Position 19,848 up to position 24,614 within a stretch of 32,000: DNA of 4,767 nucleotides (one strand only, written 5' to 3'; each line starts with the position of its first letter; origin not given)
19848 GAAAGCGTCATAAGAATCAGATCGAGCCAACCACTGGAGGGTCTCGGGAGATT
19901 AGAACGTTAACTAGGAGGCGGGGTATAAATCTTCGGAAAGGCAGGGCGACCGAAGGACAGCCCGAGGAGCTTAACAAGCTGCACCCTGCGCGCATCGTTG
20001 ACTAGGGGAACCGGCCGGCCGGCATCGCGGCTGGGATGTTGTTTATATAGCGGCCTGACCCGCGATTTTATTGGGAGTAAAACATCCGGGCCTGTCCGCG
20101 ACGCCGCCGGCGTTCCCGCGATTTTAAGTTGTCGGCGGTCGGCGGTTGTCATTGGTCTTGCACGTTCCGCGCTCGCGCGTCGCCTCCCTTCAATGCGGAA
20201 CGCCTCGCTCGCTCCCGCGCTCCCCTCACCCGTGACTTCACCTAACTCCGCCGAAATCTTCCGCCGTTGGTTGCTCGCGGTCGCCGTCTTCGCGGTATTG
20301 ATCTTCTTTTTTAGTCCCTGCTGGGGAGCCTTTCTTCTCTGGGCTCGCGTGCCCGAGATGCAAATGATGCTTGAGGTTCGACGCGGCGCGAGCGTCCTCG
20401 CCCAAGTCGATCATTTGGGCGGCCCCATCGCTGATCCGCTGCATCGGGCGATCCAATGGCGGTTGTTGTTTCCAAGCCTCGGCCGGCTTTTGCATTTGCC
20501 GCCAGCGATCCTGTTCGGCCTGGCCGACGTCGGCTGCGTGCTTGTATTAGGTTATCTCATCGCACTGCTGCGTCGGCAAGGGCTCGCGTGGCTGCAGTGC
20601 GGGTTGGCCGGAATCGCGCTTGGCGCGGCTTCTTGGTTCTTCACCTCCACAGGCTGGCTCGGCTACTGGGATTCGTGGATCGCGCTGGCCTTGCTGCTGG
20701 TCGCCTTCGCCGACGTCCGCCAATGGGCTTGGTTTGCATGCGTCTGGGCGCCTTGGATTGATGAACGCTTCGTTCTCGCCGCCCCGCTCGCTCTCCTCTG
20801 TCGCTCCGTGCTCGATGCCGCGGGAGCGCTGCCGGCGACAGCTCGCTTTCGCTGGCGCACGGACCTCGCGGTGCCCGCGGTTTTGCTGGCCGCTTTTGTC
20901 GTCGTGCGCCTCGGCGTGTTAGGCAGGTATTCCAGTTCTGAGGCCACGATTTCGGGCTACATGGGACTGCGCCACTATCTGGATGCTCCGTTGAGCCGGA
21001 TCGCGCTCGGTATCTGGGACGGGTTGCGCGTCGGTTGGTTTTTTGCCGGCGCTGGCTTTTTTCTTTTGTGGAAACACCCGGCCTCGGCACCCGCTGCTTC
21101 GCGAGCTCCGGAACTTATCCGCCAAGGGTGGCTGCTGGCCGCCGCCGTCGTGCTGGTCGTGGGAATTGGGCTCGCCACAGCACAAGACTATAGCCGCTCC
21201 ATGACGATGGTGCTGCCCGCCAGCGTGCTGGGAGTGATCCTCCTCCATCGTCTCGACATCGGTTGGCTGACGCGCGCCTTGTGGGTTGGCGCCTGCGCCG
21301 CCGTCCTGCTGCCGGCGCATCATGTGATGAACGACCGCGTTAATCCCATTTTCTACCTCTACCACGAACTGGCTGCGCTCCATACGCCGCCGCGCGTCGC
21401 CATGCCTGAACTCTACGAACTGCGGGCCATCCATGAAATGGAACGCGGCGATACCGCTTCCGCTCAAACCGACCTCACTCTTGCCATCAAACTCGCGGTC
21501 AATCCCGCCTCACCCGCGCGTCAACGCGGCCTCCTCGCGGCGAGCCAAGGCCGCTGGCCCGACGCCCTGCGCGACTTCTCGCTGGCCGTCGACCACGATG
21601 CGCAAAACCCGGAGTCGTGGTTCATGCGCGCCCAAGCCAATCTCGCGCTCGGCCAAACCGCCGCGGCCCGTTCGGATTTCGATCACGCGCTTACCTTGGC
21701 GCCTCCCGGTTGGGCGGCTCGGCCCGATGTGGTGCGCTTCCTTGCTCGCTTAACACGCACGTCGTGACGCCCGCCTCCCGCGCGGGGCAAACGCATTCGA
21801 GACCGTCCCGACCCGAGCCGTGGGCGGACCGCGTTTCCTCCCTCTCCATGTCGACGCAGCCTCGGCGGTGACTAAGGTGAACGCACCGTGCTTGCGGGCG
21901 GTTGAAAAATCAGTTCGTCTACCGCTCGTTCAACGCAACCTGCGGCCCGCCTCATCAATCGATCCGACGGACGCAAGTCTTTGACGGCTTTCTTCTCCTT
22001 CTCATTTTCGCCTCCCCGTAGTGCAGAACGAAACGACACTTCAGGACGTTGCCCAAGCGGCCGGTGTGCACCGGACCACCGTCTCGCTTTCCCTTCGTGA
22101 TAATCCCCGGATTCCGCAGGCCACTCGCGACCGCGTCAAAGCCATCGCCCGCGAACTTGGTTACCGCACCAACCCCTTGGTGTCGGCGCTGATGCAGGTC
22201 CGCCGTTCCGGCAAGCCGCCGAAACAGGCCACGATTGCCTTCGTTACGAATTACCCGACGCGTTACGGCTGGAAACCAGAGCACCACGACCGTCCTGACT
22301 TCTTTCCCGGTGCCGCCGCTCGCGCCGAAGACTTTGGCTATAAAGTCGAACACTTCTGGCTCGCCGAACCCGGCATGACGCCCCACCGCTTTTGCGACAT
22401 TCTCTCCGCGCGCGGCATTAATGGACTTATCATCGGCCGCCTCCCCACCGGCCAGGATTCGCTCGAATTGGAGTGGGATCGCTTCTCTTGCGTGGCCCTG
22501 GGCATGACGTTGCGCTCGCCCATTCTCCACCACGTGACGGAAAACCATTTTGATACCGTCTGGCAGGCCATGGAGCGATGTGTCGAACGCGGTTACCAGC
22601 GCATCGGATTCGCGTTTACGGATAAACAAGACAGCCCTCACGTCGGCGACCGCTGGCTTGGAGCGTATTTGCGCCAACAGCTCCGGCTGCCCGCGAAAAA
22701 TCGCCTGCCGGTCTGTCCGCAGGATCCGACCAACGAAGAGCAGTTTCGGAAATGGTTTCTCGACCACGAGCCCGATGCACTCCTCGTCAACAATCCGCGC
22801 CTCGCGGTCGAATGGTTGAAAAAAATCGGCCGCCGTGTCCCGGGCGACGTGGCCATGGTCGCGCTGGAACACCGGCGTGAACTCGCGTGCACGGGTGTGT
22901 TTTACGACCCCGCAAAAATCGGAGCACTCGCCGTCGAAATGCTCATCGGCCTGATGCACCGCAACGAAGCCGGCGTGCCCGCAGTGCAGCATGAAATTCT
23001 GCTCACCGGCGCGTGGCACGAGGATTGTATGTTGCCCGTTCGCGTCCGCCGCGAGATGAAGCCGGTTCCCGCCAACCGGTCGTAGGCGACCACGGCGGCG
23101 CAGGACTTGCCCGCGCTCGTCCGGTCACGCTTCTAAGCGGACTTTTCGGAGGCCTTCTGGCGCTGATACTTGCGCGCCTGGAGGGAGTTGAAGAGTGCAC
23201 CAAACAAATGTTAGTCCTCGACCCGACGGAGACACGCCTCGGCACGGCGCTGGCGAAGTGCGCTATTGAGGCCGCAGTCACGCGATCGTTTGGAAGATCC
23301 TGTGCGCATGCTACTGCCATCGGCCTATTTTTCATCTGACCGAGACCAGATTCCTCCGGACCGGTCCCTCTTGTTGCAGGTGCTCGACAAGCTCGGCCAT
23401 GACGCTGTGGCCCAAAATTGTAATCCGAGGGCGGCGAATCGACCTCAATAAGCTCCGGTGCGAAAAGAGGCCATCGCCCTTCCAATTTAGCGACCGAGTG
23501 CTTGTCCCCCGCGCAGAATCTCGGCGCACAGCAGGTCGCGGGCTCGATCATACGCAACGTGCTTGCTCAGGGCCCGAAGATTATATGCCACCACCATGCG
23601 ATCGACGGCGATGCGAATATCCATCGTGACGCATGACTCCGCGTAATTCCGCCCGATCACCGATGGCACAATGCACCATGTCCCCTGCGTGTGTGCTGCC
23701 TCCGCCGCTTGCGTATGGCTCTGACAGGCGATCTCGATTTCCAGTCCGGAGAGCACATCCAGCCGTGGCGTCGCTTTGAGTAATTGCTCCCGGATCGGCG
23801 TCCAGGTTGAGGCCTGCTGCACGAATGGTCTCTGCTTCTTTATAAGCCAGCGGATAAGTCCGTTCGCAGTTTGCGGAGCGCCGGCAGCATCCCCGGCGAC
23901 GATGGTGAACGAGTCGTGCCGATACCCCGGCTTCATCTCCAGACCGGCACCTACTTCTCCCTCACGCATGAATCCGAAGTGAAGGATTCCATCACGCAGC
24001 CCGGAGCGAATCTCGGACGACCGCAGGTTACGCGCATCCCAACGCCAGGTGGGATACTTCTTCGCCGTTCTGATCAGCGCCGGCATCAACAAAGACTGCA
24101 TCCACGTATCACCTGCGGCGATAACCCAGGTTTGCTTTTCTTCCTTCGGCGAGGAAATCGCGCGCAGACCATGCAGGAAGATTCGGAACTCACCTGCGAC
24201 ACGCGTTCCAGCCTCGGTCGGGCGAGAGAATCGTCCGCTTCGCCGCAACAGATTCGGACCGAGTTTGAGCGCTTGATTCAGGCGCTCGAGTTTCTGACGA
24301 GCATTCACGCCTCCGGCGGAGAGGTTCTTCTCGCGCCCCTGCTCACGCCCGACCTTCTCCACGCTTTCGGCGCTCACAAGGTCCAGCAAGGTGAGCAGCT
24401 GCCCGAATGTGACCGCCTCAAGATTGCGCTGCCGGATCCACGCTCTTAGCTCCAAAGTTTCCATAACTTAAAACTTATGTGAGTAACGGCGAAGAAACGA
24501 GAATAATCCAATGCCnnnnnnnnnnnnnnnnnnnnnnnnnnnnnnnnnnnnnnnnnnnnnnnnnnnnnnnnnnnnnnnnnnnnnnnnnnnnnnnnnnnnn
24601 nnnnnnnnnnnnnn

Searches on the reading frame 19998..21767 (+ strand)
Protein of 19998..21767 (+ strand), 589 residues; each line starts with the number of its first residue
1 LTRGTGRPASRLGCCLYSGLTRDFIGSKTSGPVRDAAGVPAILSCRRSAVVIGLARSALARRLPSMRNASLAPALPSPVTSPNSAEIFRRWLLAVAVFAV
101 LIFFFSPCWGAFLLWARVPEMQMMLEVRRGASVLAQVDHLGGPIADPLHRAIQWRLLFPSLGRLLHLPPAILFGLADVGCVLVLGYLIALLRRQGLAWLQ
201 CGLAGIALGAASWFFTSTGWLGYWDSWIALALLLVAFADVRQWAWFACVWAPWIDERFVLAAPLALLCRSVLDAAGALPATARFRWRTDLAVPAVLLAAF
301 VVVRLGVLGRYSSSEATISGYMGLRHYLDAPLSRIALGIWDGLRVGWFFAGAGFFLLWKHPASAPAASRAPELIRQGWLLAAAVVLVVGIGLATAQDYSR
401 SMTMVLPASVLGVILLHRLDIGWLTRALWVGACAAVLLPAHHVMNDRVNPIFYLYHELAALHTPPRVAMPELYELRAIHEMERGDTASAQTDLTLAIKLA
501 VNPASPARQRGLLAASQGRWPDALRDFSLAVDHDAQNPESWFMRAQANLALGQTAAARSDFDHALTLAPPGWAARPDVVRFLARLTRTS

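Call 35: search_protein_families(library=pfam, proteins=[window:19998-21767:+], max_evalue=0.001)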
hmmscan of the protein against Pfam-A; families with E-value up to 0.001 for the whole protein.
window:19998-21767:+ (589 aa): 5 families
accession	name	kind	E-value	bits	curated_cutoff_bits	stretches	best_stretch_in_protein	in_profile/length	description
PF07719.23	TPR_2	-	5.6e-10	39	27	0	538-569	1-32/34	Tetratricopeptide repeat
PF13371.12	TPR_9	-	8.3e-10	39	35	1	475-538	1-63/73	Tetratricopeptide repeat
PF13432.12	TPR_16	-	4.5e-06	27.4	32.7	1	510-570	3-63/65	Tetratricopeptide repeat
PF00515.34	TPR_1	-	2.5e-05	24.3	27.8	0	539-569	2-32/34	Tetratricopeptide repeat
PF13181.12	TPR_8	-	0.00072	20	25.7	0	539-569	2-32/34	Tetratricopeptide repeat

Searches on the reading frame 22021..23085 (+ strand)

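Call 35: search_protein_families(library=pfam, proteins=[window:22021-23085:+], max_evalue=0.001)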
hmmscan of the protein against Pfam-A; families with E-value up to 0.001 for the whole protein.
window:22021-23085:+ (354 aa): 2 families
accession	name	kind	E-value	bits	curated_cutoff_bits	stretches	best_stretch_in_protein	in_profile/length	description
PF00356.27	LacI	-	1.2e-14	54.3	27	1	6-51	1-46/46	Bacterial regulatory proteins, lacI family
PF13377.12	Peripla_BP_3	-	1.4e-14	55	26.5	1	185-323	2-152/167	Periplasmic binding protein-like domain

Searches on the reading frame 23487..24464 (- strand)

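Call 3: search_protein_families(library=pfam, proteins=[window:23487-24464:-], max_evalue=0.1)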
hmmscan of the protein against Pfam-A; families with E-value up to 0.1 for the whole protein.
window:23487-24464:- (325 aa): 1 family
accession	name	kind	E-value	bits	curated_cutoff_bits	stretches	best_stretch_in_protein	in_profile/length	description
PF03466.25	LysR_substrate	-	1e-07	32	28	1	108-274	3-163/209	LysR substrate binding domain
